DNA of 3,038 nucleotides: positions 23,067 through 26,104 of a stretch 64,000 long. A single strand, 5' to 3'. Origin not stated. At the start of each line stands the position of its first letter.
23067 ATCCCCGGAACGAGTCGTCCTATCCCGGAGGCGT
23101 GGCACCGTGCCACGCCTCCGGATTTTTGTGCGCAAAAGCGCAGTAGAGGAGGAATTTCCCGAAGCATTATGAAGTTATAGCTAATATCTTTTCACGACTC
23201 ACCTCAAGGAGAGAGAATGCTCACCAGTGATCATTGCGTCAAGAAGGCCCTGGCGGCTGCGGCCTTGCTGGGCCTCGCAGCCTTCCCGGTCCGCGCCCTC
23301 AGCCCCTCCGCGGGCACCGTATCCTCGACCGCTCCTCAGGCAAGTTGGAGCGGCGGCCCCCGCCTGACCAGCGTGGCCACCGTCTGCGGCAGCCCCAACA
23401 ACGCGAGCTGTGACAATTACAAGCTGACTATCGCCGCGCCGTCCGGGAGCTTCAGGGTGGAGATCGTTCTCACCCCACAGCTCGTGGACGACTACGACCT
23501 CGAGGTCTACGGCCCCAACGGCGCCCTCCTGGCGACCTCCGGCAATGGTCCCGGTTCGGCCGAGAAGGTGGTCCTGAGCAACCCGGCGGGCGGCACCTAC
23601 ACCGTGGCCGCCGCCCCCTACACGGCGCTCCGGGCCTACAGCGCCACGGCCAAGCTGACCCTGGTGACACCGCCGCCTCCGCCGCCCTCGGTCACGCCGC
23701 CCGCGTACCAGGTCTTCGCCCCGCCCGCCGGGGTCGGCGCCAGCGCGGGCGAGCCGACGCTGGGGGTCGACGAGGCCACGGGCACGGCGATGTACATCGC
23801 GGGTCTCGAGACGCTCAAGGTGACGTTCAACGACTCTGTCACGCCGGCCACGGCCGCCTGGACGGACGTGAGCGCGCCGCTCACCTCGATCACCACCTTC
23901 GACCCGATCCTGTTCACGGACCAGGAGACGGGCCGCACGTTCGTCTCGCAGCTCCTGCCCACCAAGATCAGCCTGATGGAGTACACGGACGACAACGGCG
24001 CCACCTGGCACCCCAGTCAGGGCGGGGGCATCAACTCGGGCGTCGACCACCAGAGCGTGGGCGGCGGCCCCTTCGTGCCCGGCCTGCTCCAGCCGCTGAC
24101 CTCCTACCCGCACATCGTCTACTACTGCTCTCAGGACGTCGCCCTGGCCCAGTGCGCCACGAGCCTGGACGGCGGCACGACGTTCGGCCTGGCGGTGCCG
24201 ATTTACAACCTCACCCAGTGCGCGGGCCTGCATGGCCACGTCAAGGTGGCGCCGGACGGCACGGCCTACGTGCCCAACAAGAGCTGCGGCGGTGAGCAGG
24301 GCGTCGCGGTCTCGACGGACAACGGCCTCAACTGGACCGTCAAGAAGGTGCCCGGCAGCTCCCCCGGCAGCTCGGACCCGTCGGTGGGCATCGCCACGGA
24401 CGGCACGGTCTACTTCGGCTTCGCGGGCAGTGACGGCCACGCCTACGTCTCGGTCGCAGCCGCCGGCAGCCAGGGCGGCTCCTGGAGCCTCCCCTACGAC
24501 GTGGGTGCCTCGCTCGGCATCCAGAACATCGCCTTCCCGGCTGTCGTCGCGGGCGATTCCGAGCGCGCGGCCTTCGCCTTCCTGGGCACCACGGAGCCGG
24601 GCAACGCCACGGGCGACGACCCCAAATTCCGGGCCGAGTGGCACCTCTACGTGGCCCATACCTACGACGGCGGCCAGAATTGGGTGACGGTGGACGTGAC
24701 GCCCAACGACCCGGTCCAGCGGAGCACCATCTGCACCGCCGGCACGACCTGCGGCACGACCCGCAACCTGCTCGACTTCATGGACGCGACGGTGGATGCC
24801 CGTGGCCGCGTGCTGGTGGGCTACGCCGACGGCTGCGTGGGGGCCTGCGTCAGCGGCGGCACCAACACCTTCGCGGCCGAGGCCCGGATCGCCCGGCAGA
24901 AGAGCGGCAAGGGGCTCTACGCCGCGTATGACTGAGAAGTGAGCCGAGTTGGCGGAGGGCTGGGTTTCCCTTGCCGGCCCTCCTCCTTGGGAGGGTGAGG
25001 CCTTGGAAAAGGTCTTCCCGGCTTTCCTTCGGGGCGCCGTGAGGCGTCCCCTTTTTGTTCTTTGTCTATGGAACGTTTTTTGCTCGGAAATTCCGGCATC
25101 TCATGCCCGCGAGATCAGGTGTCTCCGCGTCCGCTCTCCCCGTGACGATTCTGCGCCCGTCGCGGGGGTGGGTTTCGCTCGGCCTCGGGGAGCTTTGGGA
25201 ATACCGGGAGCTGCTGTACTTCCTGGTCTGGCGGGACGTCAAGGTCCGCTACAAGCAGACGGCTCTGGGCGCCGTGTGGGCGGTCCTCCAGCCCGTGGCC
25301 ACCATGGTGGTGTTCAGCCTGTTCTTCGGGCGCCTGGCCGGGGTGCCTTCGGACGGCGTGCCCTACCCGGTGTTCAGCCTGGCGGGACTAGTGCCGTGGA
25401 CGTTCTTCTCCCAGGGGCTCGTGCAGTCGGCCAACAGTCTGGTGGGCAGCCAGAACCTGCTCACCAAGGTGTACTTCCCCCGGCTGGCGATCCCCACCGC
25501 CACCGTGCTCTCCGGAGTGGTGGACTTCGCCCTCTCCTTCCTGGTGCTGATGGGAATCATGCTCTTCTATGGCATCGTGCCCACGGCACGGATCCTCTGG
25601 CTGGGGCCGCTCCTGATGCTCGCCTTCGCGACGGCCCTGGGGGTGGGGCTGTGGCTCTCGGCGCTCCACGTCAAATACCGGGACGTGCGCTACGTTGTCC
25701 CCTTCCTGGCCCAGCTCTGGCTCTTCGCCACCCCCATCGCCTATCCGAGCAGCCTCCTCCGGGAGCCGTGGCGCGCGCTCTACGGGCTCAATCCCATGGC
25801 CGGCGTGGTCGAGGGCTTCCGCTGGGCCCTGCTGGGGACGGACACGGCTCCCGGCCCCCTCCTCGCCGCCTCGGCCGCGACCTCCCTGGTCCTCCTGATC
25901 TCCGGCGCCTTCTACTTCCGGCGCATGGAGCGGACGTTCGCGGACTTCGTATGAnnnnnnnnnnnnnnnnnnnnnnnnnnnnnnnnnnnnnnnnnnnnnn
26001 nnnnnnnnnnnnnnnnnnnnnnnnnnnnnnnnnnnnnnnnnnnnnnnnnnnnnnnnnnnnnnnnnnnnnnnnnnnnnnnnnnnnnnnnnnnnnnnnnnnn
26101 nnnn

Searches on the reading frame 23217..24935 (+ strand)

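Call 6: search_protein_families(library=pfam, proteins=[window:23217-24935:+], max_evalue=0.001)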
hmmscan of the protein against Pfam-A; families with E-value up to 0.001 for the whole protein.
window:23217-24935:+ (572 aa): 2 families
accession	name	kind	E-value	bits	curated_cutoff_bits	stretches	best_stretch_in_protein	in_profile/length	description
PF02012.26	BNR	-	2.1e-06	27.3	27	0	256-266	2-12/12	BNR/Asp-box repeat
PF04151.21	PPC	-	0.0006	21.1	25.9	1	71-131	6-67/70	Bacterial pre-peptidase C-terminal domain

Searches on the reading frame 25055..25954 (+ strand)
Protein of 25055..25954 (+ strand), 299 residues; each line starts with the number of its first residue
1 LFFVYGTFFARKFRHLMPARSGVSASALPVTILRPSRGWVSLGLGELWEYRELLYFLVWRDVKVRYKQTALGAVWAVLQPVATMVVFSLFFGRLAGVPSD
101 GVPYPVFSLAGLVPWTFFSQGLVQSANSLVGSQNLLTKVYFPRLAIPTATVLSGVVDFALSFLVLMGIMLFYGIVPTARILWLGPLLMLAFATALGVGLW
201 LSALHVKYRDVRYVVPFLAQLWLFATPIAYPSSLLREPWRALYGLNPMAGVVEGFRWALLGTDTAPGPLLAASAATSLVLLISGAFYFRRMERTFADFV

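Call 3: search_protein_families(library=pfam, proteins=[window:25055-25954:+], max_evalue=0.01)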
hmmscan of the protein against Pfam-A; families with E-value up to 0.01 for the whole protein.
window:25055-25954:+ (299 aa): 1 family
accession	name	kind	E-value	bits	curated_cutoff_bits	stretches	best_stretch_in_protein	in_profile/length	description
PF01061.29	ABC2_membrane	-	3.9e-19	69.5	26.9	1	53-259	2-210/211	ABC-2 type transporter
